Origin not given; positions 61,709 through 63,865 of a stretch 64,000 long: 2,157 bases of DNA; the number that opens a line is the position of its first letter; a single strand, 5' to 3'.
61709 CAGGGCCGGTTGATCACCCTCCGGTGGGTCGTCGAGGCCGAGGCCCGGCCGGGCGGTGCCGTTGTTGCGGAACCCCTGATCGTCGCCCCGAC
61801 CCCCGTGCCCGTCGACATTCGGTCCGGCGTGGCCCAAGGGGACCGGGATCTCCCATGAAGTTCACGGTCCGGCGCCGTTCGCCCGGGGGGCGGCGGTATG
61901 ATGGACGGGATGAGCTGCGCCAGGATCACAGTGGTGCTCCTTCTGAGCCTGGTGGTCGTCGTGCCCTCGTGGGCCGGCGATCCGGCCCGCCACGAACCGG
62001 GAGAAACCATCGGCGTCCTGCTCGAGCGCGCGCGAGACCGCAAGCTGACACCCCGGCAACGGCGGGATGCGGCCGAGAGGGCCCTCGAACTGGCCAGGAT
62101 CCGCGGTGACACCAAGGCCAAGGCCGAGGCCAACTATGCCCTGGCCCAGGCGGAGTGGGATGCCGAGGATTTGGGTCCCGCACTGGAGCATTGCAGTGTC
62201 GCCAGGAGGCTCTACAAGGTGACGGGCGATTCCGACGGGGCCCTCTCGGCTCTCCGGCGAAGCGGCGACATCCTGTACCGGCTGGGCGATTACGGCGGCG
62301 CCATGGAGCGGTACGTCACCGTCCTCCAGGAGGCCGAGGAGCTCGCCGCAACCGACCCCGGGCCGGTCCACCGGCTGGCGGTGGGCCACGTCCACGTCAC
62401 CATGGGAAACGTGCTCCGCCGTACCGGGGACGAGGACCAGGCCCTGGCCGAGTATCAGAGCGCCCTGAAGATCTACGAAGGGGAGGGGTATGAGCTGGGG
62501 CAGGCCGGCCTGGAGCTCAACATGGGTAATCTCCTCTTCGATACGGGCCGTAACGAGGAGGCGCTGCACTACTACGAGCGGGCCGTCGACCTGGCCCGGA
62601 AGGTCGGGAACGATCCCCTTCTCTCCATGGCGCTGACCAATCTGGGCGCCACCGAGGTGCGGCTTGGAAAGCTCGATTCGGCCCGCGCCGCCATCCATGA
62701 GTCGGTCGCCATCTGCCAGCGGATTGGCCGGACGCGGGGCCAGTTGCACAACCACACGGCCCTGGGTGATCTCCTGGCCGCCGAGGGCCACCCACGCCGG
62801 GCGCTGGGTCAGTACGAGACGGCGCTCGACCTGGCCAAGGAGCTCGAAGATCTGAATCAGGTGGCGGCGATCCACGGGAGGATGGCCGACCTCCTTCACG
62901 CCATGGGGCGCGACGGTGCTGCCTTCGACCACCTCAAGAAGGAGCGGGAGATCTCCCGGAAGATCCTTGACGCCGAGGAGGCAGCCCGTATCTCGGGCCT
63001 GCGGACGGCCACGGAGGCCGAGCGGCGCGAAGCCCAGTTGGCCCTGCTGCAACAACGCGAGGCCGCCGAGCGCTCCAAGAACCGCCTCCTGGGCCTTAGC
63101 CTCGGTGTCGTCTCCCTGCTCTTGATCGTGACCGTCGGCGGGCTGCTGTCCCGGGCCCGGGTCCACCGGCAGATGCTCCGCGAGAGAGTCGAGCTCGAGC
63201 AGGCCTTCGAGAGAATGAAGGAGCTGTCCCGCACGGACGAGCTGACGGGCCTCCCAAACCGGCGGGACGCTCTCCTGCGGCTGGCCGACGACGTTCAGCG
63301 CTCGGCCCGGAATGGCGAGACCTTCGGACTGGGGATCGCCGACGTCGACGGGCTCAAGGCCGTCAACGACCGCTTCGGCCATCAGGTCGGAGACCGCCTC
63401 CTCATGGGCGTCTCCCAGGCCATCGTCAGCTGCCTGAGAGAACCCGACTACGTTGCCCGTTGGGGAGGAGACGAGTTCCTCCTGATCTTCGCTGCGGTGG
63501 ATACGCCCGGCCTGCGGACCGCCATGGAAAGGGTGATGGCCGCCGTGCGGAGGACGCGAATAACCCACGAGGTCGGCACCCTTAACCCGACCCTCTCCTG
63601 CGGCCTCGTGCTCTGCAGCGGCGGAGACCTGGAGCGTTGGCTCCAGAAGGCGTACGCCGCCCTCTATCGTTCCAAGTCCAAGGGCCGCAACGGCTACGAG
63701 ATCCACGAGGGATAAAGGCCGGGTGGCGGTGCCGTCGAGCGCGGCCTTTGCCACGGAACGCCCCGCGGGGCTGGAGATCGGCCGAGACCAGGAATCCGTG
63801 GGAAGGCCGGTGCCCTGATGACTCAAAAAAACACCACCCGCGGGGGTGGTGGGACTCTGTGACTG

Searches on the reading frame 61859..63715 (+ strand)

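Call 69: search_protein_families(library=pfam, proteins=[window:61859-63715:+], max_evalue=0.0001)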
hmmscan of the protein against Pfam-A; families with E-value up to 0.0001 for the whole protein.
window:61859-63715:+ (618 aa): 11 families
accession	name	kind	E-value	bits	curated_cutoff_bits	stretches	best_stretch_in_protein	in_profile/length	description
PF00990.26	GGDEF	-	6.1e-38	130.6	23.8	1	459-611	3-160/161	Diguanylate cyclase, GGDEF domain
PF13424.12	TPR_12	-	7.6e-33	113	30.1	3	218-277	5-66/77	Tetratricopeptide repeat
PF07719.23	TPR_2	-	1e-17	63.1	27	0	221-246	6-31/34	Tetratricopeptide repeat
PF17874.7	TPR_MalT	-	1.1e-13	51.6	45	2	66-248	18-193/336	MalT-like TPR region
PF00515.34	TPR_1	-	3.4e-11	42.9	27.8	0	221-246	6-31/34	Tetratricopeptide repeat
PF13181.12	TPR_8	-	3.9e-11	42.6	25.7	0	221-248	6-33/34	Tetratricopeptide repeat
PF13414.12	TPR_11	-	6.6e-09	35.8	26.8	0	223-245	1-23/42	TPR repeat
PF13432.12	TPR_16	-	7.6e-09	36.3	32.7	1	220-279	1-54/65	Tetratricopeptide repeat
PF14938.12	SNAP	-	9e-09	35.6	25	0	179-243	117-182/282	Soluble NSF attachment protein, SNAP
PF13374.12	TPR_10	-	3.6e-08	33.6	27.5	1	221-249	7-35/42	Tetratricopeptide repeat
PF13176.12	TPR_7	-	5.9e-06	26.4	27.9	0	300-331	3-34/36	Tetratricopeptide repeat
